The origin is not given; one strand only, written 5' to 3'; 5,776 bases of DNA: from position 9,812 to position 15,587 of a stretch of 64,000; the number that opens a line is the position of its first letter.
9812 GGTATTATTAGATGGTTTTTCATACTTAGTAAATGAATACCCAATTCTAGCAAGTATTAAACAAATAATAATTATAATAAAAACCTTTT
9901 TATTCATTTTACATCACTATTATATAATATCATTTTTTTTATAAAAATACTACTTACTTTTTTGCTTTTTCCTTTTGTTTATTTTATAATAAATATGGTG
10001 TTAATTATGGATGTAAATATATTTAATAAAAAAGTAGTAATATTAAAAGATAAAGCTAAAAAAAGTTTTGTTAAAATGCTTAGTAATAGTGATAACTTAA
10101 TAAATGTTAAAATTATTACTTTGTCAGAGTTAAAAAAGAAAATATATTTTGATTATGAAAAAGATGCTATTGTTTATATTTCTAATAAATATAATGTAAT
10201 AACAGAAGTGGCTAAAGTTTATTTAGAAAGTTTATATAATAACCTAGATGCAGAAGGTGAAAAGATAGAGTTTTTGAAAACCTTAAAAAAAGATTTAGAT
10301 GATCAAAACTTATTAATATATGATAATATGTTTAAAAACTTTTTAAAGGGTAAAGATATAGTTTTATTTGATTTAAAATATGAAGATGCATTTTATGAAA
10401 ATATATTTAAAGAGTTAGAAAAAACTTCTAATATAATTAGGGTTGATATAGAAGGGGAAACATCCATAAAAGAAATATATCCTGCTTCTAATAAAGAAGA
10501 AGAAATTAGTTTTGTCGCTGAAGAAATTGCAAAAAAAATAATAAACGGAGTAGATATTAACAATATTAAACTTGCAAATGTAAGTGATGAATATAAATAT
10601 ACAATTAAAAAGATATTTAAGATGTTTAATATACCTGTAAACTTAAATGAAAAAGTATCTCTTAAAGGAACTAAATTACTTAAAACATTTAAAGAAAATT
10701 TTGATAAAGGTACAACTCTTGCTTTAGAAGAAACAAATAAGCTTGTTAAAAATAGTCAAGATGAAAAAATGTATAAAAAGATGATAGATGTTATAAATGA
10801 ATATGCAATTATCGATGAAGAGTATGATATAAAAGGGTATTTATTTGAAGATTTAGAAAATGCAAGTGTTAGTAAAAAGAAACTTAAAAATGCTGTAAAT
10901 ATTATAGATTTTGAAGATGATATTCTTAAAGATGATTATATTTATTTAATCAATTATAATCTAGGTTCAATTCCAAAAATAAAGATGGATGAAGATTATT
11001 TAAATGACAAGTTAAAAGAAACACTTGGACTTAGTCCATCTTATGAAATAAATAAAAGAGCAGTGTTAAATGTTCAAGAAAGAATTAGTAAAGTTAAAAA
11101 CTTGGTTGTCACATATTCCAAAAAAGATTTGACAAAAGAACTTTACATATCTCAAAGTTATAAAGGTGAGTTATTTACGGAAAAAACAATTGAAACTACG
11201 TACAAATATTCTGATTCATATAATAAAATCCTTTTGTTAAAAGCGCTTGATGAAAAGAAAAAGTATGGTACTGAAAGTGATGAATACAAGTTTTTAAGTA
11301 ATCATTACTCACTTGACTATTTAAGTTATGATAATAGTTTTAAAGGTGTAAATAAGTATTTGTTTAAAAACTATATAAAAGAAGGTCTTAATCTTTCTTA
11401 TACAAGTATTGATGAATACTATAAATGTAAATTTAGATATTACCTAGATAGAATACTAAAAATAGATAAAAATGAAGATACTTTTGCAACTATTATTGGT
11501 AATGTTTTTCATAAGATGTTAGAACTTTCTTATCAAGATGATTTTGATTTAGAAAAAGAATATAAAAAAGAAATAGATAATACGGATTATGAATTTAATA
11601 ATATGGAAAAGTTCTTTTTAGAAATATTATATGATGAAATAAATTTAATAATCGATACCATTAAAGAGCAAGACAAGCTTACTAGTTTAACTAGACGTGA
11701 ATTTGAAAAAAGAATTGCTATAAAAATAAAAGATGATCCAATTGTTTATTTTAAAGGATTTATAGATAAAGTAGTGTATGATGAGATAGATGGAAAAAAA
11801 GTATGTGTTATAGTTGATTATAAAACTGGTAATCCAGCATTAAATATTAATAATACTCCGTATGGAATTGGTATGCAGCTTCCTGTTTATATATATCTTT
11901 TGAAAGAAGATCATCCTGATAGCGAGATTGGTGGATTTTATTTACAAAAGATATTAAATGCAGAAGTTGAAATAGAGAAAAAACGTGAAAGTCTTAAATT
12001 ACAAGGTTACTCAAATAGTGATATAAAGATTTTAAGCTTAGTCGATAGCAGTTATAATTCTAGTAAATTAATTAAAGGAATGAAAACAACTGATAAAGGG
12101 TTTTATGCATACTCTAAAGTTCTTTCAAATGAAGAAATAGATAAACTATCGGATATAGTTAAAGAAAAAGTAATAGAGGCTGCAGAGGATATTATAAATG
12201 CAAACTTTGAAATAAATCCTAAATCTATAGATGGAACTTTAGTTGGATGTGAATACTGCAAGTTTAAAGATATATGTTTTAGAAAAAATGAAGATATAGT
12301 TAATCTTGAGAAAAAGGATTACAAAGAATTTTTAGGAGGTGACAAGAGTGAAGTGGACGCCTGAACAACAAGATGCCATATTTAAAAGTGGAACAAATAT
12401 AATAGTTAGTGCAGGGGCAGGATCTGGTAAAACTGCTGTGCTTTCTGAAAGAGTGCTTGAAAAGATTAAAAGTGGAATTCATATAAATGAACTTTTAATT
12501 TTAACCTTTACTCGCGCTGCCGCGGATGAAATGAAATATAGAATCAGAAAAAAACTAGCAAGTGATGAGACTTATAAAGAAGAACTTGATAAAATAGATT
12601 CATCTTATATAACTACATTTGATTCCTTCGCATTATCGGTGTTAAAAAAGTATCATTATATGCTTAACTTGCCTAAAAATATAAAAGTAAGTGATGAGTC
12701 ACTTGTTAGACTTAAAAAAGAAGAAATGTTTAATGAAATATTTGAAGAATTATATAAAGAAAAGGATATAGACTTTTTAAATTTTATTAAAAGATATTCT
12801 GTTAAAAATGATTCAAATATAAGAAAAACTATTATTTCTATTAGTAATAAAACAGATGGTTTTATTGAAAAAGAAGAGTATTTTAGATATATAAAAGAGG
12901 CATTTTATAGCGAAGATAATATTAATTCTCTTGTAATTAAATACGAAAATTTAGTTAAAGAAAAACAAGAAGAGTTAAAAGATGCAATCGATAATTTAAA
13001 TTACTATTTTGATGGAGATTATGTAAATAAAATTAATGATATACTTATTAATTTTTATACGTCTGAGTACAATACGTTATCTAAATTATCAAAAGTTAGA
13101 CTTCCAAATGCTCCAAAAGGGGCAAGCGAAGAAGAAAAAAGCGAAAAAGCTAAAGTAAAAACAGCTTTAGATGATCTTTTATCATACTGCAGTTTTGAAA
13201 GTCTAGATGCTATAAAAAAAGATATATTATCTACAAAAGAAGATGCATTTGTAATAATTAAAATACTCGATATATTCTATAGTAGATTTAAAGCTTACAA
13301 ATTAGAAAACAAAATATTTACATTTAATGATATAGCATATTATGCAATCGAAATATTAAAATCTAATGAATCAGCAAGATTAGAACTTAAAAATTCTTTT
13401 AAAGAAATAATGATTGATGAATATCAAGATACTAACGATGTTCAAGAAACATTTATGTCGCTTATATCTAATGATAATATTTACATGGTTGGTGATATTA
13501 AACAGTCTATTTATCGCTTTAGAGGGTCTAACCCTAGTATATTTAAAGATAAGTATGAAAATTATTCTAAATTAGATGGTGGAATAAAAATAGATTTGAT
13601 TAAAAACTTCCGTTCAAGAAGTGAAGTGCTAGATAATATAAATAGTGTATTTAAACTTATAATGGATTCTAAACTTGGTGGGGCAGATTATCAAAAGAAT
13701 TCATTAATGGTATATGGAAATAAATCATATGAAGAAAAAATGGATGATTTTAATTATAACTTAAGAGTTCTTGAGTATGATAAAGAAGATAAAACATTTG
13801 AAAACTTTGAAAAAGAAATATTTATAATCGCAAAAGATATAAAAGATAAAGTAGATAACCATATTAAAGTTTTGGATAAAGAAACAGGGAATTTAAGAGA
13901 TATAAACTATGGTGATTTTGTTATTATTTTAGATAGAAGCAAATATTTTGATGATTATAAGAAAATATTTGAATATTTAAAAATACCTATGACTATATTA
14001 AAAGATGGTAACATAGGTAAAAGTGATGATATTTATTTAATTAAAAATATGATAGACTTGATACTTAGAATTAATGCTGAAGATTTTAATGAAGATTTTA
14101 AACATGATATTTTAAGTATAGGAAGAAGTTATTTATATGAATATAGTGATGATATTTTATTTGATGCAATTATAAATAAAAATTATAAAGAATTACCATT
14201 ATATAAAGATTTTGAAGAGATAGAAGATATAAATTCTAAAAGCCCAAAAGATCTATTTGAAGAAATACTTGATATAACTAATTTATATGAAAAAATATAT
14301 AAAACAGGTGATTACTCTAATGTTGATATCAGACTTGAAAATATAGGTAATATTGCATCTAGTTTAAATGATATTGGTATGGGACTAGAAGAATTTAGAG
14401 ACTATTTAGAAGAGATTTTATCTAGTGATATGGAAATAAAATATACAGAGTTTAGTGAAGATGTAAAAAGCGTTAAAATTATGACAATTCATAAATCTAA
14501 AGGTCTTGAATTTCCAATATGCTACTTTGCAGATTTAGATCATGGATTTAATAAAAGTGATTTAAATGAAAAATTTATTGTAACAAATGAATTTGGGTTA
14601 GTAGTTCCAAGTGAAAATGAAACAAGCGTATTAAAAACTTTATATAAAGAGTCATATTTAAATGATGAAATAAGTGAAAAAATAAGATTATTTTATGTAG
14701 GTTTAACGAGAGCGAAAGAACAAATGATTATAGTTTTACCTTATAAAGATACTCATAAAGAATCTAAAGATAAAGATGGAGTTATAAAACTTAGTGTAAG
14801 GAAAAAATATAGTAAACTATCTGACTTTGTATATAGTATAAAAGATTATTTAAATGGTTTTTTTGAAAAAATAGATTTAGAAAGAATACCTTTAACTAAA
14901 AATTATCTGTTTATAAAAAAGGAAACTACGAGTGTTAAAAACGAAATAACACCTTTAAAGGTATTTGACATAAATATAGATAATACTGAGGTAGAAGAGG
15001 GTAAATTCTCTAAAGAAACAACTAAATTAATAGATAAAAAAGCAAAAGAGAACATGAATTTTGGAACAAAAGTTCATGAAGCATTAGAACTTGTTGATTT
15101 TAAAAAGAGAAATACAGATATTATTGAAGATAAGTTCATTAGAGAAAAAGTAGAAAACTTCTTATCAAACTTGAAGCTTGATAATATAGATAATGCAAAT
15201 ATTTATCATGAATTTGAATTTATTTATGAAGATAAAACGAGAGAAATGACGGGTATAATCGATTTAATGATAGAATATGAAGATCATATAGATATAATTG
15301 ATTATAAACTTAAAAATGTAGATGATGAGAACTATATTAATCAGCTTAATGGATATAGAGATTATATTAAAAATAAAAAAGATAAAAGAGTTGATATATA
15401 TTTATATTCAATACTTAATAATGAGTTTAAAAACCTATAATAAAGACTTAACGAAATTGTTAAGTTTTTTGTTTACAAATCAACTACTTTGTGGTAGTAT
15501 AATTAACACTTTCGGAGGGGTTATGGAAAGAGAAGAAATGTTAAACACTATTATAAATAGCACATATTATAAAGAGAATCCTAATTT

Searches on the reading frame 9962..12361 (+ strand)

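Call 62: search_protein_families(library=pfam, proteins=[window:9962-12361:+], max_evalue=0.001)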
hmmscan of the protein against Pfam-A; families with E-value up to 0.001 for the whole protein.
window:9962-12361:+ (800 aa): 1 family
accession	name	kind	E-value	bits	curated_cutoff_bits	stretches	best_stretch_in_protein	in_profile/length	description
PF12705.13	PDDEXK_1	-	1.7e-29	103.9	22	1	478-772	2-246/247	PD-(D/E)XK nuclease superfamily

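Call 63: search_protein_families(library=padloc, proteins=[window:9962-12361:+], max_evalue=0.001)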
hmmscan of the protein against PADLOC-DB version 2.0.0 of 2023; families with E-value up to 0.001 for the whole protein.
window:9962-12361:+ (800 aa): 2 families
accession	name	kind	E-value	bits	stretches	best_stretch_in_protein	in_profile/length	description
PDLC01447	Cas4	-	0.00013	20.4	0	478-675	5-119/161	"CAS-I,CAS-II,CAS-III,CAS-IV,CAS-V,CAS-VI; acquisition_associated"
PDLC01611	Cas4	-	0.0007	17.9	0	601-676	50-119/158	"CAS-I,CAS-II,CAS-III,CAS-IV,CAS-V,CAS-VI; acquisition_associated"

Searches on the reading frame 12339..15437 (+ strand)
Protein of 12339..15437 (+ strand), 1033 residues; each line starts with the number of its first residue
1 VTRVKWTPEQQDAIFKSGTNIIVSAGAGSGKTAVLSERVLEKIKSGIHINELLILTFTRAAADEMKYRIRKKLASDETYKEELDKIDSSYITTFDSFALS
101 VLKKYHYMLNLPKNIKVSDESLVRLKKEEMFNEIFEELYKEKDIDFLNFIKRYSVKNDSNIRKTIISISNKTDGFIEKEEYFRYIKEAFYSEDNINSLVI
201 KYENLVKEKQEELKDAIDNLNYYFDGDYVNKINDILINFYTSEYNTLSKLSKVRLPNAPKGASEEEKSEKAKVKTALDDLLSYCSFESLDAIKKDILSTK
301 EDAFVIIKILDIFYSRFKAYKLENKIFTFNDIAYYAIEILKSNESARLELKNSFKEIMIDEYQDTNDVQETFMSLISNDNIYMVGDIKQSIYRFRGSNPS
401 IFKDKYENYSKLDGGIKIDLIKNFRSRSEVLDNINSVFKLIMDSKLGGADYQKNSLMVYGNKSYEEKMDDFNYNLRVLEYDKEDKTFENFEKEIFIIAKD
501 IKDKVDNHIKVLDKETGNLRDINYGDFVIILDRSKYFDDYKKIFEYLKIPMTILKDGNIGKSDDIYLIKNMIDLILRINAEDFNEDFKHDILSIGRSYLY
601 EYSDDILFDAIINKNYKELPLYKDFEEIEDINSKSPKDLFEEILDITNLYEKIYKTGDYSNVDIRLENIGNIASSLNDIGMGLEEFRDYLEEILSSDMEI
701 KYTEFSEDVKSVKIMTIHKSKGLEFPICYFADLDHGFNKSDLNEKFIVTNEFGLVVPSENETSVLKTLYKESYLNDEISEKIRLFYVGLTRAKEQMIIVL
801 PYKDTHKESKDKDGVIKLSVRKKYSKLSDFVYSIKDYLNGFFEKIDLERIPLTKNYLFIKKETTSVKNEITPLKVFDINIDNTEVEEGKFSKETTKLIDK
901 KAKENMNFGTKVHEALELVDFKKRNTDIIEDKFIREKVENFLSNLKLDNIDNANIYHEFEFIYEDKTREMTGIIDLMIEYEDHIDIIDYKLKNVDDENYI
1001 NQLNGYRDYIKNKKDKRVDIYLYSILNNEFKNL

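Call 62: search_protein_families(library=pfam, proteins=[window:12339-15437:+], max_evalue=0.001)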
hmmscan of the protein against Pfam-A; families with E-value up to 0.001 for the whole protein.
window:12339-15437:+ (1033 aa): 6 families
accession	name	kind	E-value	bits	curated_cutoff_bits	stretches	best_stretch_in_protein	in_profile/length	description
PF00580.27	UvrD-helicase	-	4e-56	191.1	23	1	6-409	1-270/271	UvrD/REP helicase N-terminal domain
PF13361.12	UvrD_C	-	1.7e-17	64.3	25.6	1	419-799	2-346/350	UvrD-like helicase C-terminal domain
PF13245.12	AAA_19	-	1.8e-15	57.8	25.1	1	12-395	3-134/134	AAA domain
PF13538.12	UvrD_C_2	-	2.7e-08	34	27.4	0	714-735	4-25/52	UvrD-like helicase C-terminal domain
PF01443.25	Viral_helicase1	-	9.2e-05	22.8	21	0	21-51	1-30/228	Viral superfamily 1 RNA helicase core domain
PF00270.35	DEAD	-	0.00037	20.7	26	1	8-75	2-71/167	DEAD/DEAH box helicase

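Call 63: search_protein_families(library=padloc, proteins=[window:12339-15437:+], max_evalue=0.001)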
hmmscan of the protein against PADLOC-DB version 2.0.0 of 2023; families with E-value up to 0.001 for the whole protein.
window:12339-15437:+ (1033 aa): 40 families (the best 25 are shown)
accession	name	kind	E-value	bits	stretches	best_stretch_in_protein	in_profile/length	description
PDLC03802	RTasHel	-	2.7e-41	140.2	3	5-175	5-135/675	DRT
PDLC00132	GajB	-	3.2e-38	129.8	2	6-209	4-185/625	UrvD helicase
PDLC00117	GajB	-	3.5e-37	126.2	3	317-438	182-302/604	UrvD helicase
PDLC00123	GajB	-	5.1e-35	119.1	3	286-427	110-248/540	UrvD helicase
PDLC00114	GajB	-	5e-34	115.9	2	6-209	8-205/635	UrvD helicase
PDLC00103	GajB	-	5.3e-34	116.1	2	322-736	177-545/612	UrvD helicase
PDLC00130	GajB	-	9.7e-32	108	2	321-441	173-293/589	UrvD helicase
PDLC00121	GajB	-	4.4e-29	99.4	2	289-450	139-295/565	UrvD helicase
PDLC00122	GajB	-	1.6e-27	94.6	2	320-618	133-414/502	UrvD helicase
PDLC00107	GajB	-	2.9e-26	90.2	3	281-428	145-288/587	UrvD helicase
PDLC00129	GajB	-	3.8e-26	89.8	2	323-463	194-332/594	UrvD helicase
PDLC00104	GajB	-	1.4e-25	88.1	3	9-117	6-107/574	UrvD helicase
PDLC00112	GajB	-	3e-25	86.9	2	330-466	185-326/581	UrvD helicase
PDLC00144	GajB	-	1.4e-24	84.6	2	314-441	122-247/559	UrvD helicase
PDLC00138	GajB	-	1.8e-24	84.4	2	317-459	184-325/581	UrvD helicase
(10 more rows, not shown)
